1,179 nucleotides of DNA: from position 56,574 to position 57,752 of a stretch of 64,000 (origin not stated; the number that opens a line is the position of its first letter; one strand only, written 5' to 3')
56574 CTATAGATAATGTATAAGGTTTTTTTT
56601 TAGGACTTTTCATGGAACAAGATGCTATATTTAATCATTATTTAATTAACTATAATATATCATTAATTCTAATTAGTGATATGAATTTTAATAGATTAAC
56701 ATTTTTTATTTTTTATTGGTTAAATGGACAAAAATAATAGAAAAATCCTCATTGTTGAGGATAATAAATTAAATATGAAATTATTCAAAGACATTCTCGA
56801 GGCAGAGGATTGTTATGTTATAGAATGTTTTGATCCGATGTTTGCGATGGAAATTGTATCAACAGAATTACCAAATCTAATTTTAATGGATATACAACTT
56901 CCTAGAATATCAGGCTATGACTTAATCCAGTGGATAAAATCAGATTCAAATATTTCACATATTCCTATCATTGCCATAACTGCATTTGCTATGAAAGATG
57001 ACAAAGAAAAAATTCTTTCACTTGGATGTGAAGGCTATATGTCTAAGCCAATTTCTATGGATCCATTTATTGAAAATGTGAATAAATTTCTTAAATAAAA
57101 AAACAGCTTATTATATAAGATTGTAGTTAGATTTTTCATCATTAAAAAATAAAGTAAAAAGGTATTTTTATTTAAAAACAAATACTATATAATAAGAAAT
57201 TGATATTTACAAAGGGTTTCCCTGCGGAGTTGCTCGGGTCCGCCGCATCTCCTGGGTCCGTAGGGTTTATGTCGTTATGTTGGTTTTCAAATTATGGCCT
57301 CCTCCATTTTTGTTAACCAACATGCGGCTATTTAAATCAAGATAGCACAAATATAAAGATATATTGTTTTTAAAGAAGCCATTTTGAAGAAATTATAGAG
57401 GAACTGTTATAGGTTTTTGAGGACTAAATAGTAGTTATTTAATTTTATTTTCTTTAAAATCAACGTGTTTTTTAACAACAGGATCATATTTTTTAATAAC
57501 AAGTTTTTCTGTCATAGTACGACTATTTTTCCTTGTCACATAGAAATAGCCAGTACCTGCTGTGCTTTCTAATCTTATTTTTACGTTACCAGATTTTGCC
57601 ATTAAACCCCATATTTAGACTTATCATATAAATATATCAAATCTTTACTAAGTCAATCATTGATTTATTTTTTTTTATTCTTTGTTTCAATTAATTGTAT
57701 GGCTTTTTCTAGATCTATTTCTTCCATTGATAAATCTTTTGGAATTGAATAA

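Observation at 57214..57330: GC-rich, helix-forming island between divK and rpmG: candidate sRNA with CCUCCUCC in a hairpin loop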

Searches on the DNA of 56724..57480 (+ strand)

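Call 4: search_rna_families(source=window, start=57050, end=57480, threshold=evalue, max_evalue=10, show_alignments=5)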
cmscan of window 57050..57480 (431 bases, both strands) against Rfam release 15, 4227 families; matches with E-value up to 10: 3.
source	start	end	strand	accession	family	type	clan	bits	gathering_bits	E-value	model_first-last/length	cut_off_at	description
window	57217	57334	+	RF02500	Atu_C6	Gene; sRNA;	-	56.7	60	2e-07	1-113/113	no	EcpR1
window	57105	57150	-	RF00280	SNORD51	Gene; snRNA; snoRNA; CD-box;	CL00054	17.2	50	3.4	1-79/79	no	Small nucleolar RNA SNORD51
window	57118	57248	-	RF04324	Pestivirus-3UTR-SLIV-SLIII-SLII-CSFV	Gene; sRNA;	CL00151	16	150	2.2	1-170/170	no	Pestivirus 3' UTR SLIV, SLIII and SLII classical swine fever virus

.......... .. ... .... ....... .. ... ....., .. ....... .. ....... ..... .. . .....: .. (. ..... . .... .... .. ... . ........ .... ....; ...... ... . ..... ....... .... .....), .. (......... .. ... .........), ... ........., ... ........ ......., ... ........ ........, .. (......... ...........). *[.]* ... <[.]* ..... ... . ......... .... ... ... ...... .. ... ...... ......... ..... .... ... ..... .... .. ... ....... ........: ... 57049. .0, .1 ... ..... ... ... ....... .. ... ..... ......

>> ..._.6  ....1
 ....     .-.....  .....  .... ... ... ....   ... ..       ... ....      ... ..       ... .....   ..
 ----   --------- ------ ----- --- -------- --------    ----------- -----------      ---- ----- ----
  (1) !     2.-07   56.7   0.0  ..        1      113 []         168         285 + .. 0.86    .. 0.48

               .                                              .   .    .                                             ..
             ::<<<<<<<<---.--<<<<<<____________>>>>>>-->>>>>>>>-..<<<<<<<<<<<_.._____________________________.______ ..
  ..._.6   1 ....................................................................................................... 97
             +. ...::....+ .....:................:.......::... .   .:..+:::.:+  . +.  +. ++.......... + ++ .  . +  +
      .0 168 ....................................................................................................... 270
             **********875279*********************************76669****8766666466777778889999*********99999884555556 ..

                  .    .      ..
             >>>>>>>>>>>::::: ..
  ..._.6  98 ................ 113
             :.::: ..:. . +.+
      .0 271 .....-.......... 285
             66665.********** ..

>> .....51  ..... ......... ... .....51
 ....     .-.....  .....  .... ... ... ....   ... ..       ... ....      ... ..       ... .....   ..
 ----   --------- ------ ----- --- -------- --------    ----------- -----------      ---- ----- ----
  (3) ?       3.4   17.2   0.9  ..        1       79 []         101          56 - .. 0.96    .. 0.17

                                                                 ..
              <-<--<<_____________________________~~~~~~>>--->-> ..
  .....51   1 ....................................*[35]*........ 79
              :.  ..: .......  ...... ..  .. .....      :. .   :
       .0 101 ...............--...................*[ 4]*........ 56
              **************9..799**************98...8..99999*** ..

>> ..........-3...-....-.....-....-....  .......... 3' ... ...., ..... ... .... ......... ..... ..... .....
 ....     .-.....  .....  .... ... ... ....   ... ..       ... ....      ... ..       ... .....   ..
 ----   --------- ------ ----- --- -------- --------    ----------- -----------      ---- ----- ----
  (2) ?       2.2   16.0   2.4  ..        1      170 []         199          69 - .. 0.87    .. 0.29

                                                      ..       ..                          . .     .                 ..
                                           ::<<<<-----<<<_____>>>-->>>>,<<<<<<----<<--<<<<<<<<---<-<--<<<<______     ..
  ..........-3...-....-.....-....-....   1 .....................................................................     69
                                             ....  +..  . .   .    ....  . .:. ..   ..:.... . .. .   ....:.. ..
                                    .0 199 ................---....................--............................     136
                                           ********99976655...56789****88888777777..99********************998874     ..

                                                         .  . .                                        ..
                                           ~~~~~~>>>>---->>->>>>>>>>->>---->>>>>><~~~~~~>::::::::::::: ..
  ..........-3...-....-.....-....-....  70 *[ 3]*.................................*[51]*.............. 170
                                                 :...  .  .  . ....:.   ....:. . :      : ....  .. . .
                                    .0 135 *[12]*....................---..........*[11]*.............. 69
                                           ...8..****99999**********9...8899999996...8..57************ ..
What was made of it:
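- On alpha-r14 / alpha-r35 / CcsR (cuckoo sRNAs): Only RF02500 and two chance-level eukaryotic/viral families appear at E <= 10 in 57050-57480 (call 4).
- Closest known: alpha-r14 / alpha-r35 / CcsR 'cuckoo' sRNAs. Different: No covariance-model match was found here (call 4).
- No Rfam family other than RF02500 matches the region, even at E <= 10 (call 4).
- Tried and rejected: Only the permissive local scan revealed RF02500 (call 4).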

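Call 26: search_rna_families(sources=[L042, L056, L078, L040, L013, L004, L069, L114], threshold=gathering)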
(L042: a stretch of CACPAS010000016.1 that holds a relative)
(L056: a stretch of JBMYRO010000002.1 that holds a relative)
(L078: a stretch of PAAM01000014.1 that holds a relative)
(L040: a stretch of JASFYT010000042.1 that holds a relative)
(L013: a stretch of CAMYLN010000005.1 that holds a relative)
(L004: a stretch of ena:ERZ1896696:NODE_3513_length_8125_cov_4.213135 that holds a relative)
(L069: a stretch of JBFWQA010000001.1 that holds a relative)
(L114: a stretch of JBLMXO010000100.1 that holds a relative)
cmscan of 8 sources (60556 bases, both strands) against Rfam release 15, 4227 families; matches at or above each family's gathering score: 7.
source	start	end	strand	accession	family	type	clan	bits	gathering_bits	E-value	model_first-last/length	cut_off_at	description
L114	614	725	+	RF02500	Atu_C6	Gene; sRNA;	-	97.1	60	9.2e-13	1-113/113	no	EcpR1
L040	3377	3490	-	RF02500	Atu_C6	Gene; sRNA;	-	96.6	60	1.2e-12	1-113/113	no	EcpR1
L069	2113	2222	+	RF02500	Atu_C6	Gene; sRNA;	-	94.5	60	2.9e-12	1-113/113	no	EcpR1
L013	7658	7769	+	RF02500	Atu_C6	Gene; sRNA;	-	80.7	60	1e-09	1-113/113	no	EcpR1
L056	5290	5405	-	RF02500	Atu_C6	Gene; sRNA;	-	65.3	60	7.1e-07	1-113/113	no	EcpR1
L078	5630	5746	-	RF02500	Atu_C6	Gene; sRNA;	-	63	60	1.9e-06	1-113/113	no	EcpR1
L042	1124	1240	+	RF02500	Atu_C6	Gene; sRNA;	-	61.7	60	3.3e-06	1-113/113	no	EcpR1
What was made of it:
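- On EcpR1 / Atu_C6 (RF02500): Relatives L042, L056 and L078, which share the same SL1 and SL2 architecture and the same gene neighbourhood, score 61.7-65.3 bits (call 26).
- Bridging homologues: the nearest named genomes (OCS116 SAG L042, MAGs L056 and L078) share SL1 apart from 1 nt, share the SL2 architecture, and pass the Rfam cut-off at 61.7-65.3 bits (call 26).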

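Call 54: build_rna_model(alignment_id=A2, structure=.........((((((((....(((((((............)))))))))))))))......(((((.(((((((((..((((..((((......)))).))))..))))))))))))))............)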
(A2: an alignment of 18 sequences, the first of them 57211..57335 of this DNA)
Model R1 built from alignment A2 (18 sequences, 131 columns); structure: as given.
model positions 125; base pairs 37; branch points 1; effective number of sequences 1.09; information 0.589 bits per position. Calibrated on 0.2 Mb of random sequence (short: E-values are rough).
structure used (alignment columns):
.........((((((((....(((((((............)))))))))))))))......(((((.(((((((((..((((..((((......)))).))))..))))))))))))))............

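Call 55: search_with_rna_model(model_id=R1, sources=[window, L003, L009, L010, L012, L013, L016, L017, L019, L020, L021, L022, L023, L024, L025, L026, L027, L028, L029, L030, L031, L032, L033, L034, L035, L036, L037, L039, L040, L041, L042, L043, L044, L046, L048, L049, L050, L051, L052, L054, L055, L056, L057, L060, L061, L062, L063, L064, L065, L066, L067, L068, L069, L070, L071, L072, L073, L074, L076, L077, L078, L079, L081, L082, L083, L084, L085, L086, L087, L088, L089, L090, L091, L092, L094, L095, L097, L098, L100, L102, L105, L107, L112, L113, L116, L117, L118, L120, L123, L124, L126, L129, L131, L132, L133, L134, L137, L140, L144, L145], max_evalue=0.01, make_alignment=true)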
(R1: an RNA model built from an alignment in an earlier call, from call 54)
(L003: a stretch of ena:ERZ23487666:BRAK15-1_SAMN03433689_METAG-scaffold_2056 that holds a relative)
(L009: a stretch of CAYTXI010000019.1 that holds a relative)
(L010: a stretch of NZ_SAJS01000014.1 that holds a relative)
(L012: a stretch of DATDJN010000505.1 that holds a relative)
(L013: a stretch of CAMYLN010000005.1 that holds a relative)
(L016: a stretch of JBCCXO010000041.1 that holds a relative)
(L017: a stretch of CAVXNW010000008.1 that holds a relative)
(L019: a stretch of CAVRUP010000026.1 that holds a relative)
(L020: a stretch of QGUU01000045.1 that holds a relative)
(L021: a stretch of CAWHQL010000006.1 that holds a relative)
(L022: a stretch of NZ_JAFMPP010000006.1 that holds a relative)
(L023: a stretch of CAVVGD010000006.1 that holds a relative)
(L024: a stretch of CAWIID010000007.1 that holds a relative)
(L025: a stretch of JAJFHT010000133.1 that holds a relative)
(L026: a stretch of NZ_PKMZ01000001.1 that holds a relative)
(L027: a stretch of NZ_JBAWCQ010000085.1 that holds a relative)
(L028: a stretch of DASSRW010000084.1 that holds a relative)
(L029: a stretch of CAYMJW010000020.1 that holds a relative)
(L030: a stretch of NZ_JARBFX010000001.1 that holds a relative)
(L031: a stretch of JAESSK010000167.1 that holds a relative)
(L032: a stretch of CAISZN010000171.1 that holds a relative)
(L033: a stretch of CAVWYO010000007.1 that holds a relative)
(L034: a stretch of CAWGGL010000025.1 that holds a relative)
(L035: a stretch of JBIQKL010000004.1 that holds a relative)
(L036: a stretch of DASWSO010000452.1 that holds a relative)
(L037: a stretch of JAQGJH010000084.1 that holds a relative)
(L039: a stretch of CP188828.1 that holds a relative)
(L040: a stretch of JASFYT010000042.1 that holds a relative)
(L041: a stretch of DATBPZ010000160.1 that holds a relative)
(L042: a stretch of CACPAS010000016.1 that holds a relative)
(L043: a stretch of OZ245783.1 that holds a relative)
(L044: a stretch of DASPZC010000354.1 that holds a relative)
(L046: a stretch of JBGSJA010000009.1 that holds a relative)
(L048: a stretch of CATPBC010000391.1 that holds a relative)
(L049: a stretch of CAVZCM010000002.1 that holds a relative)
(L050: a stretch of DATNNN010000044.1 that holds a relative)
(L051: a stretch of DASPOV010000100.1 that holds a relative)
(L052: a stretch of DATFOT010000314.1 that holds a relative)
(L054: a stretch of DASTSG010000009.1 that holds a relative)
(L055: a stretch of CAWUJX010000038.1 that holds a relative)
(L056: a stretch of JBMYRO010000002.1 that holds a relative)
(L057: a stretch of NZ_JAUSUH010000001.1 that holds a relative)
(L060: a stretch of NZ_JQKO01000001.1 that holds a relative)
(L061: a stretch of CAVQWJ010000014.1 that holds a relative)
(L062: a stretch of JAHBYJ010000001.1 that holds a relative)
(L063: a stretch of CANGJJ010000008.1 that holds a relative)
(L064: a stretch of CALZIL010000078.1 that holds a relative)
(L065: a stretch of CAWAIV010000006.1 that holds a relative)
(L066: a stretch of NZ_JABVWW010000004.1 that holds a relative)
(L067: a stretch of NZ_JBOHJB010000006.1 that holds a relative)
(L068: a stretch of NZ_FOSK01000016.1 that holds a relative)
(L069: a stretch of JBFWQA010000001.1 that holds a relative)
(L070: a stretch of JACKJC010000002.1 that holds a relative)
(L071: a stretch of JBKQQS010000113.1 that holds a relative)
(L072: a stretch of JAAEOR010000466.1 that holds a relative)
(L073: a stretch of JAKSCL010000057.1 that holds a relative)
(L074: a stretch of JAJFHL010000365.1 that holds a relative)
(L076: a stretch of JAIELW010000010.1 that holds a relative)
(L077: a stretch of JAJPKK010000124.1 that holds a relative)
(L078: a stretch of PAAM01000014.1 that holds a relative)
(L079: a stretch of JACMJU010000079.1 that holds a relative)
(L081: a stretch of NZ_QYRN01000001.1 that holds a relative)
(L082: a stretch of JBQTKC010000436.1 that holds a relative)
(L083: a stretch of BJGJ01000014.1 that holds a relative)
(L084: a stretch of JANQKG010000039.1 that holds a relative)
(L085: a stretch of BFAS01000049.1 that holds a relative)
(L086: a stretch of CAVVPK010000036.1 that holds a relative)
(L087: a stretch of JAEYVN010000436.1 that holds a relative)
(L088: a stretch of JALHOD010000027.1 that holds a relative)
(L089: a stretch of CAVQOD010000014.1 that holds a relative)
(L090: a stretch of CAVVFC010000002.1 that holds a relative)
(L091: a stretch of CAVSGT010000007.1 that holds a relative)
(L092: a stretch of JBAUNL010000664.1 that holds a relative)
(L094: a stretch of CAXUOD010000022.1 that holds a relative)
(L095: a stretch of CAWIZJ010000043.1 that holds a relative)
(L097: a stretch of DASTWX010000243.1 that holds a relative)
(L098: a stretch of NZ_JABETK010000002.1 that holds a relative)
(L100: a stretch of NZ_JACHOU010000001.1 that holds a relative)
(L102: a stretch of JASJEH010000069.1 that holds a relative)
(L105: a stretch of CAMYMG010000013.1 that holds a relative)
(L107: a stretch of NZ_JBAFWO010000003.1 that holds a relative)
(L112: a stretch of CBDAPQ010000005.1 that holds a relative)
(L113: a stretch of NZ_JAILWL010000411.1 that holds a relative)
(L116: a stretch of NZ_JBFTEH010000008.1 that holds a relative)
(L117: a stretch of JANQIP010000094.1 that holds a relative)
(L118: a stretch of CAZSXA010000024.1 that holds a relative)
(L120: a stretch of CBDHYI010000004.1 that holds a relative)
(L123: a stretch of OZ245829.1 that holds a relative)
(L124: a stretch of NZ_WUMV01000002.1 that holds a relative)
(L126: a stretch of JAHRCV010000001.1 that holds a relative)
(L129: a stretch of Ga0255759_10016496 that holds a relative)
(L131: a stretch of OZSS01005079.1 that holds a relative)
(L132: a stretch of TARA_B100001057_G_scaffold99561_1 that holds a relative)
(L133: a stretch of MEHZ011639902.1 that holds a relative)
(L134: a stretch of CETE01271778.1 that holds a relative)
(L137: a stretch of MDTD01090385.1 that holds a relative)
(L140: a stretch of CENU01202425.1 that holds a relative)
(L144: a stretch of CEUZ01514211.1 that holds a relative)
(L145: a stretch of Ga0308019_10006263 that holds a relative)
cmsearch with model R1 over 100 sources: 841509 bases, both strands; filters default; matches with E-value up to 0.01: 100.
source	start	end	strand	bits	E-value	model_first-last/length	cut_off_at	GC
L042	1118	1242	+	142.9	7.1e-34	1-125/125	no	0.49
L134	9549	9673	+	142.8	7.5e-34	1-125/125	no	0.5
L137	3579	3703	+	141.7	1.4e-33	1-125/125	no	0.5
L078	5628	5752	-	141.3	1.9e-33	1-125/125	no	0.5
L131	2884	3008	+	140.8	2.5e-33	1-125/125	no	0.5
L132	9811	9936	+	138.1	1.2e-32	1-125/125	no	0.44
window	57211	57336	+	135.4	6.1e-32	1-125/125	no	0.48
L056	5288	5411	-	130.7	9.5e-31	1-125/125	no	0.52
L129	4257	4380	-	130.6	1e-30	1-125/125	no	0.52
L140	1473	1596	-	130.1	1.4e-30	1-125/125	no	0.52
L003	3488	3614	+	129.1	2.4e-30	1-125/125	no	0.47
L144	6436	6561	+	124.3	4.2e-29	1-125/125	no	0.48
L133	3636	3761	-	110.9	1.1e-25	1-125/125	no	0.5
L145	1057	1181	+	108.2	5.6e-25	1-125/125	no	0.51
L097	5227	5345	-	79.2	1.5e-17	1-125/125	no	0.67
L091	1272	1389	+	78.8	2e-17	1-125/125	no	0.64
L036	3589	3707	-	78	3.1e-17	1-125/125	no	0.68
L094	5681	5797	+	77.2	4.9e-17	1-125/125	no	0.64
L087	2642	2761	-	76.9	5.9e-17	1-125/125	no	0.68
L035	3455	3574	-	76.3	8.3e-17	1-125/125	no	0.67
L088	2433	2551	-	76.1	9.4e-17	1-125/125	no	0.66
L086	1904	2023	-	75.9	1.1e-16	1-125/125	no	0.63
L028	150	268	+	74.1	3e-16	1-125/125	no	0.68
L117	6963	7081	-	74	3.3e-16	1-125/125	no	0.69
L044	2939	3058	-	73.7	4e-16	1-125/125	no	0.68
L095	2668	2786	+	73.6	4.1e-16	1-125/125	no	0.66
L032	1670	1789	-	73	5.9e-16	1-125/125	no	0.64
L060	7007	7124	+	72.4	8.7e-16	1-125/125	no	0.64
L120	439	556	-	71.2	1.7e-15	1-125/125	no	0.65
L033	5637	5756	-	70.8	2.2e-15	1-125/125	no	0.64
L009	1498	1617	-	70.5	2.5e-15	1-125/125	no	0.64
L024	2972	3090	+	69.9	3.7e-15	1-125/125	no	0.67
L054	1053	1171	+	69.5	4.6e-15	1-125/125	no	0.67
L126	64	178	+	68.4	8.8e-15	1-125/125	no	0.65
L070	5467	5583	+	68.4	9.1e-15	1-125/125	no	0.68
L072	5526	5646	+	68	1.1e-14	1-125/125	no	0.71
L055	7502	7623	+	67.8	1.3e-14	1-125/125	no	0.59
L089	6213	6331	+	67.2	1.8e-14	1-125/125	no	0.66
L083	2403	2517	-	67.2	1.8e-14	1-125/125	no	0.63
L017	4754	4872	-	67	2e-14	1-125/125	no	0.67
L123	6114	6234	-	66.9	2.2e-14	1-125/125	no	0.64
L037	5766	5882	-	66.8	2.4e-14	1-125/125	no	0.62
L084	7637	7753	-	66.4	2.9e-14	1-125/125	no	0.67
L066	4120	4234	-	66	3.7e-14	1-125/125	no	0.65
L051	2152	2272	+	65.9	4e-14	1-125/125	no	0.66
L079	7798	7917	-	65.9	4e-14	1-125/125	no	0.68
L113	263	382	-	65.2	5.9e-14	1-125/125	no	0.64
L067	6719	6839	+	64.7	7.8e-14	1-125/125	no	0.64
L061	4669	4783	+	64.7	8e-14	1-125/125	no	0.62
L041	3832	3952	-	64.6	8.3e-14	1-125/125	no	0.64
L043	5827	5946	-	64.6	8.3e-14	1-125/125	no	0.66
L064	2075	2192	+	64.6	8.4e-14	1-125/125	no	0.63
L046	593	716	+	64.6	8.5e-14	1-125/125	no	0.64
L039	7835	7955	+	63.9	1.3e-13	1-125/125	no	0.64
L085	340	462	-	63.6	1.5e-13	1-125/125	no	0.64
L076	6453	6565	+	63.4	1.8e-13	1-125/125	no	0.63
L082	556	676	-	63.3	1.8e-13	1-125/125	no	0.65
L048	7212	7328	-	62.9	2.2e-13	1-125/125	no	0.68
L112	5276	5391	-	62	3.9e-13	1-125/125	no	0.69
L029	4377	4496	+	61.8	4.5e-13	1-125/125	no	0.66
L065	6092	6211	-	61.7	4.7e-13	1-125/125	no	0.71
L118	2098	2217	+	61.4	5.5e-13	1-125/125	no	0.64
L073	4265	4381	+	61.4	5.5e-13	1-125/125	no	0.64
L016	3260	3383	+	60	1.3e-12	1-125/125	no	0.59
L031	6069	6191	+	59.4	1.8e-12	1-125/125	no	0.58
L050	4014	4132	-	59.4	1.8e-12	1-125/125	no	0.67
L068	438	554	-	59.3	1.9e-12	1-125/125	no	0.66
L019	3883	4003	-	59.2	2.1e-12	1-125/125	no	0.67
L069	2107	2224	+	59.1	2.2e-12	1-125/125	no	0.65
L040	3374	3496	-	58.1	3.9e-12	1-125/125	no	0.58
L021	7077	7192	-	58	4.1e-12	1-125/125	no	0.7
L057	2059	2172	-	57.4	6.1e-12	1-125/125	no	0.67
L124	1346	1467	+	57.2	6.7e-12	1-125/125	no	0.61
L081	23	142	+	56.8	8.6e-12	1-125/125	no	0.63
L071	467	567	+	56.3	1.1e-11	1-125/125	no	0.57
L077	7080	7196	-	56.2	1.2e-11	1-125/125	no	0.65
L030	5872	5987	+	54.6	3.2e-11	1-125/125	no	0.74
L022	2185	2306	-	54.5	3.3e-11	1-125/125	no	0.63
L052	4542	4655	+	53.4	6.2e-11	1-125/125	no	0.64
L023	3632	3751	+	52.8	8.8e-11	1-125/125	no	0.7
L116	6643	6764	+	52.4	1.1e-10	1-125/125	no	0.7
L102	5222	5340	+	52.2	1.3e-10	1-125/125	no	0.69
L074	3643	3761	-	51.7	1.7e-10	1-125/125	no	0.69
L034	1383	1502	-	51.3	2.1e-10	1-125/125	no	0.73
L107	2049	2163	-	51.3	2.2e-10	1-125/125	no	0.76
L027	3098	3217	-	49.2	7.5e-10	1-125/125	no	0.66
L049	7883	7997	-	48.2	1.4e-09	1-125/125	no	0.69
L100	1819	1938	-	48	1.5e-09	1-125/125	no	0.67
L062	4433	4558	-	47.8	1.8e-09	1-125/125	no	0.68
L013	7652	7771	+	47.4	2.1e-09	1-125/125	no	0.59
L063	7409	7519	+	47.3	2.3e-09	1-125/125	no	0.68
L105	1778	1897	+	46.9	2.9e-09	1-125/125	no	0.65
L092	3708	3817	+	46.4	3.9e-09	1-125/125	no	0.6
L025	6804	6924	-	45.3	7.5e-09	1-125/125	no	0.64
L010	2515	2634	-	44.6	1.1e-08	1-125/125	no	0.67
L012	302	421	+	43.3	2.4e-08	1-125/125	no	0.68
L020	2836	2956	-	42.8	3.3e-08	1-125/125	no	0.7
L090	7400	7520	+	42.6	3.6e-08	1-125/125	no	0.67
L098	7411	7530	+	42.1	5.1e-08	1-125/125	no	0.7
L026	2057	2182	+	36.8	1.1e-06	1-125/125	no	0.7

Alignment A3: 100 matches aligned to the model, 195 columns, each read 5' to 3' on its own strand. Consensus structure (alignment columns), stored with it:
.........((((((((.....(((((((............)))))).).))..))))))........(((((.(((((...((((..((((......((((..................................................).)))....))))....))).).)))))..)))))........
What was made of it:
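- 57217..57334 (+): EcpR1-family sRNA core (SL1 + SL2); extent of the Rfam RF02500 match. Call 55: the only hit of clade model R1 in the window (57211-57336).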

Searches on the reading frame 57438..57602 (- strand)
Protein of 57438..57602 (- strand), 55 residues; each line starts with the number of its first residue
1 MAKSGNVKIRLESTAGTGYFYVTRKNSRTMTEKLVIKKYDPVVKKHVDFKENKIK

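Call 15: search_protein_families(library=ncbifam, proteins=[window:57438-57602:-])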
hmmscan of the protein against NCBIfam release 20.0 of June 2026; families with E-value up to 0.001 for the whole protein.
window:57438-57602:- (55 aa): 3 families
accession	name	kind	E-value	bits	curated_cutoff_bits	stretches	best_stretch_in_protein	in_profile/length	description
NF001860.2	PRK00595.1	subfamily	1.8e-23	82.4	50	1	7-53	3-49/49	50S ribosomal protein L33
TIGR01023.1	rpmG_bact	equivalog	1.9e-23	82.6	23.95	1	1-55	1-56/56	50S ribosomal protein L33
NF001764.0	PRK00504.1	subfamily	1.1e-05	25.7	40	1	8-53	5-50/50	50S ribosomal protein L33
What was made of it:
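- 57435..57602 (-): rpmG (ribosomal protein L33), convergent downstream syntenic anchor. TIGR01023 at 82.6 bits (call 15).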
